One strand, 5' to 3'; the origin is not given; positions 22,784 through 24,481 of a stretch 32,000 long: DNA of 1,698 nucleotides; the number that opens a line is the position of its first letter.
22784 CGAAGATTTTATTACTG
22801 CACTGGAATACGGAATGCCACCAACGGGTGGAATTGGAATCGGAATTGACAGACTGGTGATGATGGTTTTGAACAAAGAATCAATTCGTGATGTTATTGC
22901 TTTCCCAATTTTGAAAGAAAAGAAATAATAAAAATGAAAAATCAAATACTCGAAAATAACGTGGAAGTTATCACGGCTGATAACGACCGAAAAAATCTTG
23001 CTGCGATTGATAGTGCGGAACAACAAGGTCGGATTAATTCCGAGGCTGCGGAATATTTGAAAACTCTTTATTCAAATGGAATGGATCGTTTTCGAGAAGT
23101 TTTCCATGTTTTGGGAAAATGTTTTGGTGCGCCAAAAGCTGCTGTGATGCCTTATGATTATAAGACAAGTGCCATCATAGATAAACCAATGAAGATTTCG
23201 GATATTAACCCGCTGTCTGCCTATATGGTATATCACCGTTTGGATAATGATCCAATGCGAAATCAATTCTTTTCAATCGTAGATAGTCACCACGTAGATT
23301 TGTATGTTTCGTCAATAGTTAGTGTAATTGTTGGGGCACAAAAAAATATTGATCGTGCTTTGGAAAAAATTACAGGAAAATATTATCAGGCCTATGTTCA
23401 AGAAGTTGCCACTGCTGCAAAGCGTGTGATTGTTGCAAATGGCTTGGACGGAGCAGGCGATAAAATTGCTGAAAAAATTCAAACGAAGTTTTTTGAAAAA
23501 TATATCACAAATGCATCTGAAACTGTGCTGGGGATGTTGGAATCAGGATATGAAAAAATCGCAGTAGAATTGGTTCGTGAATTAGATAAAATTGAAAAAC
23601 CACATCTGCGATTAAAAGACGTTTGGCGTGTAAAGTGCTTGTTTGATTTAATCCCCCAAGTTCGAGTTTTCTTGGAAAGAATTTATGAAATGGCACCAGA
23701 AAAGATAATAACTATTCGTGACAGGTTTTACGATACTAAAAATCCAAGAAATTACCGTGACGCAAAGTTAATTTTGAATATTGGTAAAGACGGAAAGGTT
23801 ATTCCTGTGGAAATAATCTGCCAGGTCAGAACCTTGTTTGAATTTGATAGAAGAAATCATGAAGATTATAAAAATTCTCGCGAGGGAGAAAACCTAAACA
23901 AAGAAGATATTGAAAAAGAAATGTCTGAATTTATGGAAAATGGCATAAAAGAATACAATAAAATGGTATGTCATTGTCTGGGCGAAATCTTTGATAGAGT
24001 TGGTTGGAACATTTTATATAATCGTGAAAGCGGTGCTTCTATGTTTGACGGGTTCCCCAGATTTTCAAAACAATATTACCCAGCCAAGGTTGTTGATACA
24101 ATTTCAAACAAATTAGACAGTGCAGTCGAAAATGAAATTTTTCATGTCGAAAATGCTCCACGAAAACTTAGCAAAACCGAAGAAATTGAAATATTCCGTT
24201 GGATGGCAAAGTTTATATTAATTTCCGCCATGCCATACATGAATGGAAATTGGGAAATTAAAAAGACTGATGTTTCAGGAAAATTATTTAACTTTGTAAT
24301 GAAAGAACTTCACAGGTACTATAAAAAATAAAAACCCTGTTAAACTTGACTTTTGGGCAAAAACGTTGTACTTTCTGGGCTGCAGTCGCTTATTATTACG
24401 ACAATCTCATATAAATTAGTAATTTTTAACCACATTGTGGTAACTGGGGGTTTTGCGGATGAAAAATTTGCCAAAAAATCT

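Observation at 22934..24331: Divergent RelA/SpoT-like nucleotidyltransferase domain in a 465-aa orphan protein translationally abutting lysS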

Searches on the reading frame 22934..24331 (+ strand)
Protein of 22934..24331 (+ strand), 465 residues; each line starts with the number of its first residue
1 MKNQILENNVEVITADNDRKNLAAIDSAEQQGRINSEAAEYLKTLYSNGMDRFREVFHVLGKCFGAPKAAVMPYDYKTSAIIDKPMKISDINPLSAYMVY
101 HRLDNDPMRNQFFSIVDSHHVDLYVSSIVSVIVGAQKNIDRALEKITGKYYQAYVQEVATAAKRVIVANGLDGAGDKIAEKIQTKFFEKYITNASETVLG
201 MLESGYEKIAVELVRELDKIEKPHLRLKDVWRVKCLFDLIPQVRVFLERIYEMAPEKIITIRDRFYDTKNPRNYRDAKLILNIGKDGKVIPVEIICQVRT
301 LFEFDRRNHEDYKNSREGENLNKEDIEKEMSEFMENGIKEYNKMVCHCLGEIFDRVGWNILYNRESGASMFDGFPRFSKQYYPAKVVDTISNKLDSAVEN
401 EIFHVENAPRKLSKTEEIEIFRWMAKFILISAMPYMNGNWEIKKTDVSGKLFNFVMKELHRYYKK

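Call 3: search_protein_families(library=pfam, proteins=[window:22934-24331:+], max_evalue=10)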
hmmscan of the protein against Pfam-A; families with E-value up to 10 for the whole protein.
window:22934-24331:+ (465 aa): 4 families
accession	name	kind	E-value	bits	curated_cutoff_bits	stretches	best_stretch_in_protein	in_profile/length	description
PF10123.14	Mu-like_Pro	-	0.049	13.6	25.2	1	10-56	232-279/330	Mu-like prophage I protein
PF01751.28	Toprim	-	0.062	13.9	23.1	1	52-193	21-86/96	Toprim domain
PF08843.17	AbiEii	-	0.093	13.1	22.5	1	153-336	47-222/238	Nucleotidyl transferase AbiEii toxin, Type IV TA system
PF01649.23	Ribosomal_S20p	-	0.3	12.2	29.5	1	386-415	49-78/83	Ribosomal protein S20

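Call 4: search_protein_families(library=ncbifam, proteins=[window:22934-24331:+], max_evalue=10)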
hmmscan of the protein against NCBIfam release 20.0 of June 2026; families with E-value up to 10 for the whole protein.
window:22934-24331:+ (465 aa): 3 families
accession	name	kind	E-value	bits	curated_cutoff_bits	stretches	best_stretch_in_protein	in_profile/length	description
TIGR02931.1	anfK_nitrog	equivalog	0.0033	16.2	853.85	1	131-227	72-172/461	Fe-only nitrogenase subunit beta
TIGR03929.1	T7_esaA_Nterm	equivalog_domain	0.1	12.1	122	1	117-154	142-182/193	type VII secretion protein EsaA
TIGR00029.2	S20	equivalog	0.13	12.9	33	1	388-415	52-79/84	30S ribosomal protein S20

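Call 5: search_solved_structures(query=window:22934-24331:+, max_evalue=10, show_alignments=3)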
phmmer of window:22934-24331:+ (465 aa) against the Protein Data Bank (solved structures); distinct sequences matched with E-value up to 10: 8.
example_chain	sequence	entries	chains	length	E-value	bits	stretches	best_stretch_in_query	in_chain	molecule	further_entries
6zyw_M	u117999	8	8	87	0.09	14.7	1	323-371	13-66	Dynein light chain | Dynein light chain LC8_3a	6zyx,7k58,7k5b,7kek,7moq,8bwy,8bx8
8boq_B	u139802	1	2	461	0.3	12.9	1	131-227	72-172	Fe-only nitrogenase, beta subunit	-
2n8a_A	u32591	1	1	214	0.45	12.4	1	160-232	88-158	Poly [ADP-ribose] polymerase 1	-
4av1_A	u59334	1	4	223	0.49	12.2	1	160-232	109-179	POLY [ADP-RIBOSE] POLYMERASE 1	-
8oie_C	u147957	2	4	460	0.71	11.7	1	131-224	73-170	Nitrogenase iron-iron protein, beta subunit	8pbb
2eul_A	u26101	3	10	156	1.3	10.8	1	78-104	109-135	anti-cleavage anti-GreA transcription factor Gfh1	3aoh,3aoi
2f23_A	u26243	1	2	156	1.4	10.8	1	78-104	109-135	Anti-cleavage anti-greA transcription factor gfh1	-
6v7b_a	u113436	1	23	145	1.6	10.5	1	43-92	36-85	Structural protein VP2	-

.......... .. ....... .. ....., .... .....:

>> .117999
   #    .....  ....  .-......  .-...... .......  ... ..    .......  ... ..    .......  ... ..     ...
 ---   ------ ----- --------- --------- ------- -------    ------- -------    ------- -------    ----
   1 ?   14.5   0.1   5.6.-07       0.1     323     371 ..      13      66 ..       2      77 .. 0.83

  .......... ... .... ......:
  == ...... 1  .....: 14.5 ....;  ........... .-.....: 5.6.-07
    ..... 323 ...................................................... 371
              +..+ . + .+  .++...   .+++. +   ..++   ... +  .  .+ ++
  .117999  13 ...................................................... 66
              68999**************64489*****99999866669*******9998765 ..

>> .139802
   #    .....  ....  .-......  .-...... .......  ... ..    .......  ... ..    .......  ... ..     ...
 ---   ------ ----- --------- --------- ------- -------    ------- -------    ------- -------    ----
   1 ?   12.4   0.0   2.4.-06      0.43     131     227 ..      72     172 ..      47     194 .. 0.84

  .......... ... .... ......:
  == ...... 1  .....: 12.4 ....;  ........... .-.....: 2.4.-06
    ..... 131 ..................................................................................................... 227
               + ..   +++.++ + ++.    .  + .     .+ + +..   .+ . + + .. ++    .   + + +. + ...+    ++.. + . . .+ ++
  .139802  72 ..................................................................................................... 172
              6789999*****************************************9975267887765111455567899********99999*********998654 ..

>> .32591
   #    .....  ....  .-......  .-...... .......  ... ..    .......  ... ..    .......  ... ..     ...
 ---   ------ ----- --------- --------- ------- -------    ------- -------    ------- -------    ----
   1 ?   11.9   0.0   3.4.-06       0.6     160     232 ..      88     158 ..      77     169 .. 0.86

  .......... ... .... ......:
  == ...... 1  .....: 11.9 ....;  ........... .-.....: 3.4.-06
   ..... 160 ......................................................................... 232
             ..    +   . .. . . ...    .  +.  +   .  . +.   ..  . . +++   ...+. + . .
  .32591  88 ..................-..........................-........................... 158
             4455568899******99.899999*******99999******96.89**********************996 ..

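Call 6: find_homologous_proteins(query=window:22934-24331:+, max_evalue=0.001)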
Query window:22934-24331:+ (465 aa): 616 proteins with E <= 0.001 among 7850 candidates; the best 120 are listed.
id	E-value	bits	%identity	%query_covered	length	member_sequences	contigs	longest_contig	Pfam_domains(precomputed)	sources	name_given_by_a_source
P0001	0.0e+0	1047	100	100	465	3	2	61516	-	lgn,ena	-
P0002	1.5e-240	817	76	100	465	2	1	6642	-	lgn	-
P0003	1.5e-218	744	71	100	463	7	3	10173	-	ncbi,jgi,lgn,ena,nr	ncbi:MAG TPA: hypothetical protein PLZ05_02485 [Alphaproteobacteria bacterium]|nr:hypothetical prote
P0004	3.8e-218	743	70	100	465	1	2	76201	-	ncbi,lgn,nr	ncbi:MAG: hypothetical protein JW974_03310 [Alphaproteobacteria bacterium]|nr:hypothetical protein [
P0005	2.7e-208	710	66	100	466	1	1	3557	-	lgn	-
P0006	2.8e-208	710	66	100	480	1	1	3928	-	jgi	jgi:hypothetical protein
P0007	4.4e-206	703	65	100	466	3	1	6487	-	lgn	-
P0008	5.9e-205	699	66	99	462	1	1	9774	-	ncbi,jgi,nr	ncbi:MAG: hypothetical protein LBD50_03580 [Rickettsiales bacterium]|jgi:hypothetical protein|nr:hyp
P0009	8.4e-203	692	65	100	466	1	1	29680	-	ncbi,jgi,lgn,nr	ncbi:MAG: hypothetical protein LBJ73_03615 [Rickettsiales bacterium]|jgi:hypothetical protein|nr:hyp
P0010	4.0e-201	687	63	100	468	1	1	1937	-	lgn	-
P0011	1.2e-200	685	63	100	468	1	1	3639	-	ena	-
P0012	8.2e-200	682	64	100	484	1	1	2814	-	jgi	jgi:hypothetical protein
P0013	1.5e-199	681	63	100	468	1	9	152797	-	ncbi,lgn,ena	-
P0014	1.5e-199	681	63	100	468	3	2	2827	-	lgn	-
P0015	3.2e-199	680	63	100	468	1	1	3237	-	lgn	-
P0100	1.2e-184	632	60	100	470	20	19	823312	-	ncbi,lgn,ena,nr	ncbi:MAG: hypothetical protein IJ276_02730 [Alphaproteobacteria bacterium]|nr:hypothetical protein [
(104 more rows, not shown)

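Call 11: search_solved_structures(query=A1, max_evalue=10, show_alignments=4)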
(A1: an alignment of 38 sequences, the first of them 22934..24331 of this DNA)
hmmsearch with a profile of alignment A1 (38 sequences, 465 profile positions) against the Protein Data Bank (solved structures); distinct sequences matched with E-value up to 10: 3.
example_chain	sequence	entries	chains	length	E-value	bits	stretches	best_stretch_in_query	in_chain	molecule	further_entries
3mwf_A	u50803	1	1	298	0.09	14.6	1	27-105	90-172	Iron-regulated ABC transporter siderophore-binding protein SirA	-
3mwg_A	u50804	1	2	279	0.092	14.6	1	27-105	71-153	Iron-regulated ABC transporter siderophore-binding protein SirA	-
1v4u_B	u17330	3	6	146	1.2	10.9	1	14-71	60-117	hemoglobin beta chain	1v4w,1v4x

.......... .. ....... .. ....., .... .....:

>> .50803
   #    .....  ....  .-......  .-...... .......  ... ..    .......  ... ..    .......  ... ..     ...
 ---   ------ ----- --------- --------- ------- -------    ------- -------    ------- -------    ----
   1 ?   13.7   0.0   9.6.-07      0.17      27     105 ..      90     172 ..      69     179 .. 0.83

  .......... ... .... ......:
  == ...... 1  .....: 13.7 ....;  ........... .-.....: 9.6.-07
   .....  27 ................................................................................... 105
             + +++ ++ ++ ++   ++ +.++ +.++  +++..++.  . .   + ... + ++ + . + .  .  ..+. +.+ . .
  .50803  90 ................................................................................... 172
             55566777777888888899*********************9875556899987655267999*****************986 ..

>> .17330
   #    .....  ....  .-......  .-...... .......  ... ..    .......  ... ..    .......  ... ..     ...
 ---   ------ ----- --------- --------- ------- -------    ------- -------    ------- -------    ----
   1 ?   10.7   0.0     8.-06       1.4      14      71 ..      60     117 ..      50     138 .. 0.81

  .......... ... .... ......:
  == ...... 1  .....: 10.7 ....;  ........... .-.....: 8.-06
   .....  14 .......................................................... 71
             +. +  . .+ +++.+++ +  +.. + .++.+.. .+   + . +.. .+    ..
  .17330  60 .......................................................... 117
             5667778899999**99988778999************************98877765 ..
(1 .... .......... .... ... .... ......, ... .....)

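Call 12: find_encoding_contigs(protein=P0100, flank=6000, max_places=2)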
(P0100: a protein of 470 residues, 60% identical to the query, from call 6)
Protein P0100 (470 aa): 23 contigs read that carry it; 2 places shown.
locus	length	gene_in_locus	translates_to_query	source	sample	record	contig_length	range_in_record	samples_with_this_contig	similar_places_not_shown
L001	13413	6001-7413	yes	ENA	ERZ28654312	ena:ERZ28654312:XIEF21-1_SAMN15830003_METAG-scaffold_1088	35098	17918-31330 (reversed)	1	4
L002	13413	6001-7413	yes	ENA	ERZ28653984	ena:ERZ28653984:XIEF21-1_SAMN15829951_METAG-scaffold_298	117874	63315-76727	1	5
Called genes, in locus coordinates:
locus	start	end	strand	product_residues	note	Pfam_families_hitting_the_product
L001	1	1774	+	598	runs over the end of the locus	PF00753:Lactamase_B, PF12706:Lactamase_B_2, PF07521:RMMBL (faint), PF22505:RNase_J_b_CASP, PF17770:RNase_J_C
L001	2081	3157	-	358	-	PF00535:Glycos_transf_2, PF10111:Glyco_tranf_2_2, PF13641:Glyco_tranf_2_3 (weak)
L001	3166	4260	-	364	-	PF00535:Glycos_transf_2, PF10111:Glyco_tranf_2_2, PF13641:Glyco_tranf_2_3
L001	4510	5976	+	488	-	PF01336:tRNA_anti-codon, PF00152:tRNA-synt_2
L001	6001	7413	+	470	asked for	-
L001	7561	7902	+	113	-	PF00313:CSD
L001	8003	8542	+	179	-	PF04011:LemA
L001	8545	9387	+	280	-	PF02811:PHP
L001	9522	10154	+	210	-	PF00163:Ribosomal_S4, PF01479:S4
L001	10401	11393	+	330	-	PF00579:tRNA-synt_1b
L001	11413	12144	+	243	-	PF04402:SIMPL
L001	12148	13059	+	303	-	PF02899:Phage_int_SAM_1, PF00589:Phage_integrase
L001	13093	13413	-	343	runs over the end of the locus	-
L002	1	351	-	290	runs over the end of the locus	-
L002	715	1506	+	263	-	-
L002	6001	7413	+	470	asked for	-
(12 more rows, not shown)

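Call 13: find_encoding_contigs(protein=P0013, flank=6000, max_places=2)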
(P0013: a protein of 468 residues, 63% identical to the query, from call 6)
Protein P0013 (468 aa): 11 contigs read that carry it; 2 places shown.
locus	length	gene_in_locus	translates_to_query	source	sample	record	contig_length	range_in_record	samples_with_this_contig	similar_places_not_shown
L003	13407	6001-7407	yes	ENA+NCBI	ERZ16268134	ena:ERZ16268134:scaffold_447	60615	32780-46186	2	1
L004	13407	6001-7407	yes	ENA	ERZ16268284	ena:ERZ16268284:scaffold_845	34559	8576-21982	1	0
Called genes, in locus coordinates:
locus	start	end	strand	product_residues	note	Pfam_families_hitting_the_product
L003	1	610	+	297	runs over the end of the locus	PF00009:GTP_EFTU, PF00350:Dynamin_N (weak), PF01926:MMR_HSR1, PF02421:FeoB_N, PF03193:RsgA_GTPase (faint), PF04548:AIG1, PF10662:PduV-EutP, PF07650:KH_2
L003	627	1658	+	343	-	PF02547:Queuosine_synth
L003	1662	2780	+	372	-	PF01702:TGT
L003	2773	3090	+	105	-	-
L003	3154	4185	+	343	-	-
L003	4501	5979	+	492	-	PF01336:tRNA_anti-codon, PF00152:tRNA-synt_2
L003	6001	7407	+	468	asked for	-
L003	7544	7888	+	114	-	PF00313:CSD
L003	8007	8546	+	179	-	PF04011:LemA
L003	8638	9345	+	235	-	PF00163:Ribosomal_S4, PF01479:S4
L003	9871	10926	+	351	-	PF00579:tRNA-synt_1b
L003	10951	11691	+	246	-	PF04402:SIMPL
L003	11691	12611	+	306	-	PF02899:Phage_int_SAM_1, PF00589:Phage_integrase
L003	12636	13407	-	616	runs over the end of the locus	PF00753:Lactamase_B, PF12706:Lactamase_B_2 (weak), PF22505:RNase_J_b_CASP, PF17770:RNase_J_C (weak)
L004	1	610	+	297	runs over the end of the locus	PF00009:GTP_EFTU, PF00350:Dynamin_N (weak), PF01926:MMR_HSR1, PF02421:FeoB_N, PF03193:RsgA_GTPase (faint), PF04548:AIG1, PF10662:PduV-EutP, PF07650:KH_2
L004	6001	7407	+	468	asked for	-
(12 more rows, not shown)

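Call 14: find_encoding_contigs(protein=P0004, flank=6000, max_places=2)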
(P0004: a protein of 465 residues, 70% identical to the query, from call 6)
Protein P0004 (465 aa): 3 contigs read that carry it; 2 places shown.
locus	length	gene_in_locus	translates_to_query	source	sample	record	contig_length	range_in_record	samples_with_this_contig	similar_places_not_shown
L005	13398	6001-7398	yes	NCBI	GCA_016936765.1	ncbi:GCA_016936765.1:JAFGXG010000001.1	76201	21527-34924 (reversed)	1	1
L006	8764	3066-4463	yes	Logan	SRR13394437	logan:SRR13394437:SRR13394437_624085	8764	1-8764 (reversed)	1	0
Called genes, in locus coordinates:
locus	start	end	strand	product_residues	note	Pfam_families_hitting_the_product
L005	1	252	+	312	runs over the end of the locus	-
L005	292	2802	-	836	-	-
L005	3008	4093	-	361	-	PF00535:Glycos_transf_2, PF10111:Glyco_tranf_2_2, PF13641:Glyco_tranf_2_3 (weak)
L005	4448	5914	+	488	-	PF01336:tRNA_anti-codon, PF00152:tRNA-synt_2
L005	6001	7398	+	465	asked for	-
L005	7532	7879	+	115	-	PF00313:CSD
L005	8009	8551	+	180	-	PF04011:LemA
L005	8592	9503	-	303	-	PF02899:Phage_int_SAM_1, PF13495:Phage_int_SAM_4 (weak), PF00589:Phage_integrase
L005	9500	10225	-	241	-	PF04402:SIMPL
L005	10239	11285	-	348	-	PF00579:tRNA-synt_1b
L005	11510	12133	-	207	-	PF00163:Ribosomal_S4, PF01479:S4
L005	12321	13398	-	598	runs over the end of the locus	PF00753:Lactamase_B, PF12706:Lactamase_B_2 (weak), PF22505:RNase_J_b_CASP, PF07521:RMMBL (weak), PF17770:RNase_J_C (weak)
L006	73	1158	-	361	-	PF00535:Glycos_transf_2, PF10111:Glyco_tranf_2_2, PF13641:Glyco_tranf_2_3 (weak)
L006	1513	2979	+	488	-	PF01336:tRNA_anti-codon, PF00152:tRNA-synt_2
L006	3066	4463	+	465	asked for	-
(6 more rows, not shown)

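Call 16: search_protein_families(library=pfam, alignment_id=A1, max_evalue=1)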
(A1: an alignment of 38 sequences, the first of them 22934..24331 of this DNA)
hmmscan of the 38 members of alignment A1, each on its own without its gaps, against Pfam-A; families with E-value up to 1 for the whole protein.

A. member 1, window:22934-24331:+ (465 aa): 4 families
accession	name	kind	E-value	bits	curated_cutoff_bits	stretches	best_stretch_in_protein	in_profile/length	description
PF10123.14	Mu-like_Pro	-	0.049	13.6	25.2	1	10-56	232-279/330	Mu-like prophage I protein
PF01751.28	Toprim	-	0.062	13.9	23.1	1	52-193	21-86/96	Toprim domain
PF08843.17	AbiEii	-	0.093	13.1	22.5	1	153-336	47-222/238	Nucleotidyl transferase AbiEii toxin, Type IV TA system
PF01649.23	Ribosomal_S20p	-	0.3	12.2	29.5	1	386-415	49-78/83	Ribosomal protein S20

B. families by the number of members that match (of 38 scanned): 32 families (the first 25 are shown)
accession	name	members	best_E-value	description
PF10123.14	Mu-like_Pro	5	0.0093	Mu-like prophage I protein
PF05036.18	SPOR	4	0.04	SPOR domain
PF01751.28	Toprim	2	0.03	Toprim domain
PF06628.17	Catalase-rel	2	0.054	Catalase-related immune-responsive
PF01145.31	Band_7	2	0.068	SPFH domain / Band 7 family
PF13934.12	ELYS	2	0.089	Nuclear pore complex assembly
PF18152.6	DAHP_snth_FXD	2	0.1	DAHP synthase ferredoxin-like domain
PF00406.28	ADK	2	0.15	Adenylate kinase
PF20951.2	Flu_PB2_6th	1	0.00073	Influenza RNA polymerase PB2 6th domain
PF10256.14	Erf4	1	0.0018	Golgin subfamily A member 7/ERF4 family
PF14078.11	DUF4259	1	0.0065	Domain of unknown function (DUF4259)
PF00336.23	DNA_pol_viral_C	1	0.009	DNA polymerase (viral) C-terminal domain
PF10057.14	MpsC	1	0.011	Na+-translocating membrane potential-generating system (MpsC)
PF13602.12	ADH_zinc_N_2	1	0.028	Zinc-binding dehydrogenase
PF12257.13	IML1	1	0.044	Vacuolar membrane-associated protein Iml1, N-terminal domain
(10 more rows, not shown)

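Call 17: search_protein_families(library=padloc, proteins=[window:22934-24331:+], max_evalue=10)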
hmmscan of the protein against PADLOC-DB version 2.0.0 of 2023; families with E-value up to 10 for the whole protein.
window:22934-24331:+ (465 aa): 0 families

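Call 21: predict_structure(alignment_id=A1)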
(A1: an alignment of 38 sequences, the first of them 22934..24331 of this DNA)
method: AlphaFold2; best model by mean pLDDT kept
length: 465 residues; sequences in the alignment: 38
mean_pLDDT: 80.7   pTM: 0.77
mean pLDDT of the five models: 80.7, 79.8, 75.6, 74.0, 70.4
residues with pLDDT >= 90: 153; 70-90: 222; 50-70: 65; < 50: 25
segments of 3 or more residues with pLDDT < 50: 1-7, 107-116, 118-124
pLDDT, mean of each block of 10 residues (from residue 1): 49 87 96 95 91 82 72 77 75 78 54 41 57 82 94 97 91 86 94 92 81 93 92 86 84 88 75 74 88 88 66 56 63 81 87 81 68 69 88 93 84 90 91 80 88 92 70
secondary structure, 60 per line:
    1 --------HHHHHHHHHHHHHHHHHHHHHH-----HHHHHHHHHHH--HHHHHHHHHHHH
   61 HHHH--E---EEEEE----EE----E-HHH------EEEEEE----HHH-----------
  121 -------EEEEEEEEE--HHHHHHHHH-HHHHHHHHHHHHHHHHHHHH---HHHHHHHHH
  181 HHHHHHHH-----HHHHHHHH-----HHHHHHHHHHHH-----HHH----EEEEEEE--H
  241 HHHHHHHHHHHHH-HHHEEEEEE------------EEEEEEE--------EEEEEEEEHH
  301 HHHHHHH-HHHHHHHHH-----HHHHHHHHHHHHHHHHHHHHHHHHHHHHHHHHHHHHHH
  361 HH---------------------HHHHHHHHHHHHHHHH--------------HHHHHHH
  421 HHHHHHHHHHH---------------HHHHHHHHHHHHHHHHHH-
elements in order: H9-30 H36-46 H49-64 E71-75 E97-102 E128-136 H139-147 H149-168 H172-188 H194-201 H207-218 E231-237 H240-253 E258-263 E276-282 E291-298 H299-307 H309-317 H323-362 H384-399 H414-431 H447-464
